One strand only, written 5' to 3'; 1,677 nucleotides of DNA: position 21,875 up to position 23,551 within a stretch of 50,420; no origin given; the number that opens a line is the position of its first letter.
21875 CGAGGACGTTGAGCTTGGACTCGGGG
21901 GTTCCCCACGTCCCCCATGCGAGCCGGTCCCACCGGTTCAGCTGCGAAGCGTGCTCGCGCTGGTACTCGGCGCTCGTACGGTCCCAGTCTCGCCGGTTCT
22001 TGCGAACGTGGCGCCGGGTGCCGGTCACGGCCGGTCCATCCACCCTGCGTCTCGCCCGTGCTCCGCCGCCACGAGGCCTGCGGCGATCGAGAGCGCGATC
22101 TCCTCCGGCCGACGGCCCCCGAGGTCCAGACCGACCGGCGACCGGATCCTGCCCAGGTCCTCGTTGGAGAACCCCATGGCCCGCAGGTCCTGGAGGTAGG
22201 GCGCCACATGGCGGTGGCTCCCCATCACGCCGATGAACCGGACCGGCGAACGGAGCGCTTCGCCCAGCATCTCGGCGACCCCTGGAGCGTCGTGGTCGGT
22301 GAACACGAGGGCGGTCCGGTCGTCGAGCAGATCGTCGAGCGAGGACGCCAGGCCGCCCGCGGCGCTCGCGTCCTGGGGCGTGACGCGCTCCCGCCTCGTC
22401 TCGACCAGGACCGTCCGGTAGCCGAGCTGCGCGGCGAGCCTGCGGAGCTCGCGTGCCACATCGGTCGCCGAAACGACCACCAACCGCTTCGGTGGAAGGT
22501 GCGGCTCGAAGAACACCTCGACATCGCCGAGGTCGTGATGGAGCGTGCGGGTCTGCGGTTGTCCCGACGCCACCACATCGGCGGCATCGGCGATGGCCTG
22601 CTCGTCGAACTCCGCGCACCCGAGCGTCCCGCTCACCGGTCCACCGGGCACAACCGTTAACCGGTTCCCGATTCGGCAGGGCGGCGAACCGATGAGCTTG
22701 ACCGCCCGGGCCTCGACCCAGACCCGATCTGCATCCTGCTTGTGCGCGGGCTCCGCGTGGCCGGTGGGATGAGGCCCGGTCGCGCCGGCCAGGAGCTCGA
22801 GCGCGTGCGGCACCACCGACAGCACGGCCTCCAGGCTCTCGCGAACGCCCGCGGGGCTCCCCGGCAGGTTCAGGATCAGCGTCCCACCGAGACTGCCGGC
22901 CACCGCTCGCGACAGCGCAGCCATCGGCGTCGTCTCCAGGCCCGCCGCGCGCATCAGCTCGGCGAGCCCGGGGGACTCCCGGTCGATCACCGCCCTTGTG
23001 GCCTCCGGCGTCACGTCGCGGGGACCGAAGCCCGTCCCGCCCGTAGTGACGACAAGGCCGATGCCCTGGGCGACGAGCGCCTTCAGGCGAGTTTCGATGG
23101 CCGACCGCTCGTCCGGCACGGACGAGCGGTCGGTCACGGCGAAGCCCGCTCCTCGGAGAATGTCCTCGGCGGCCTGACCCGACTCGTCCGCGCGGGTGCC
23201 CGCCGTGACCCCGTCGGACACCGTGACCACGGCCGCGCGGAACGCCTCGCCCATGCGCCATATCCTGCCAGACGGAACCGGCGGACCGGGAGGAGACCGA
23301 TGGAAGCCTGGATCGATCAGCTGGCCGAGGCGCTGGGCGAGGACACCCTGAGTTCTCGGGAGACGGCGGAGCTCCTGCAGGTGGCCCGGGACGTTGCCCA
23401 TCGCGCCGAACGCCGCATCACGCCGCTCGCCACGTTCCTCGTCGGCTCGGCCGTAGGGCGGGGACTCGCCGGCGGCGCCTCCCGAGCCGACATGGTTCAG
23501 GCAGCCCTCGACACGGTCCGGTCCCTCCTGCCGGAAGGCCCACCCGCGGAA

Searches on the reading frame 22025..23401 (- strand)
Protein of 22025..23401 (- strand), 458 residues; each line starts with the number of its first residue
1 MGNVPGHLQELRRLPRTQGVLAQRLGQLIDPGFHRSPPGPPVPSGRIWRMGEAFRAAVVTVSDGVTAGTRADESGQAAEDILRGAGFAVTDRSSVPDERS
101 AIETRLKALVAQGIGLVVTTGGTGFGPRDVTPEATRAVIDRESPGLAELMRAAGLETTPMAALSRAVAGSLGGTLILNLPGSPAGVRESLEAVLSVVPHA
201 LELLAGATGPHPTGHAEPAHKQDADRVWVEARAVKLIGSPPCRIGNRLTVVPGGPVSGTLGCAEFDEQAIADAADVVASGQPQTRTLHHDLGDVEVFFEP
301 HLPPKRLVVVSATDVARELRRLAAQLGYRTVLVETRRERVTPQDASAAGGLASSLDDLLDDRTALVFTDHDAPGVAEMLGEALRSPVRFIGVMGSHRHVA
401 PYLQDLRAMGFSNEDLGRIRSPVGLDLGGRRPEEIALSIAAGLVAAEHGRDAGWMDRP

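Call 9: search_protein_families(library=pfam, proteins=[window:22025-23401:-], max_evalue=0.01)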
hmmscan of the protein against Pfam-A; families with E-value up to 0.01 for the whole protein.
window:22025-23401:- (458 aa): 3 families
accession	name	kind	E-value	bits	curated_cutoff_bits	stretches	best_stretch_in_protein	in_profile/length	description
PF00994.29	MoCF_biosynth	-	1.7e-30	106.1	26.6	1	57-195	1-140/144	Probable molybdopterin binding domain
PF13478.12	XdhC_C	-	6e-28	98.3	29.7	1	307-442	1-124/125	XdhC Rossmann domain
PF02625.21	XdhC_CoxI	-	4.1e-06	27.1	24.3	1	228-286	8-66/68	XdhC and CoxI family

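Call 10: search_protein_families(library=ncbifam, proteins=[window:22025-23401:-], max_evalue=0.01)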
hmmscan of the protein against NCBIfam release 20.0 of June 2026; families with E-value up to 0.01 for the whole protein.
window:22025-23401:- (458 aa): 7 families
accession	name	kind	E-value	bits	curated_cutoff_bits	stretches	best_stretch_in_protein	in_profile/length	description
NF002947.1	PRK03604.1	equivalog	2.5e-48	164.9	285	1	50-207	142-299/301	bifunctional molybdenum cofactor biosynthesis protein MoaC/MoaB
NF006932.0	PRK09417.1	equivalog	2.2e-36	125.2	158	1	54-206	4-171/193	molybdopterin adenylyltransferase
TIGR00177.1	molyb_syn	domain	9.2e-32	110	85.35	1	55-194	3-146/148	molybdenum cofactor synthesis domain-containing protein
NF045664.1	XdhC_rel_AOR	equivalog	9.1e-26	90.9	350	1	289-446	179-343/346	XdhC family aldehyde oxidoreductase maturation factor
TIGR02667.1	moaB_proteo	equivalog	1.7e-25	89.6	222.4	1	55-194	6-145/163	molybdenum cofactor biosynthesis protein B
TIGR02964.1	xanthine_xdhC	equivalog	3e-14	53.2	161.6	1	306-443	102-245/246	xanthine dehydrogenase accessory protein XdhC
NF002291.0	PRK01215.1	equivalog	0.0024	17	293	1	56-141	6-90/264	nicotinamide mononucleotide deamidase-related protein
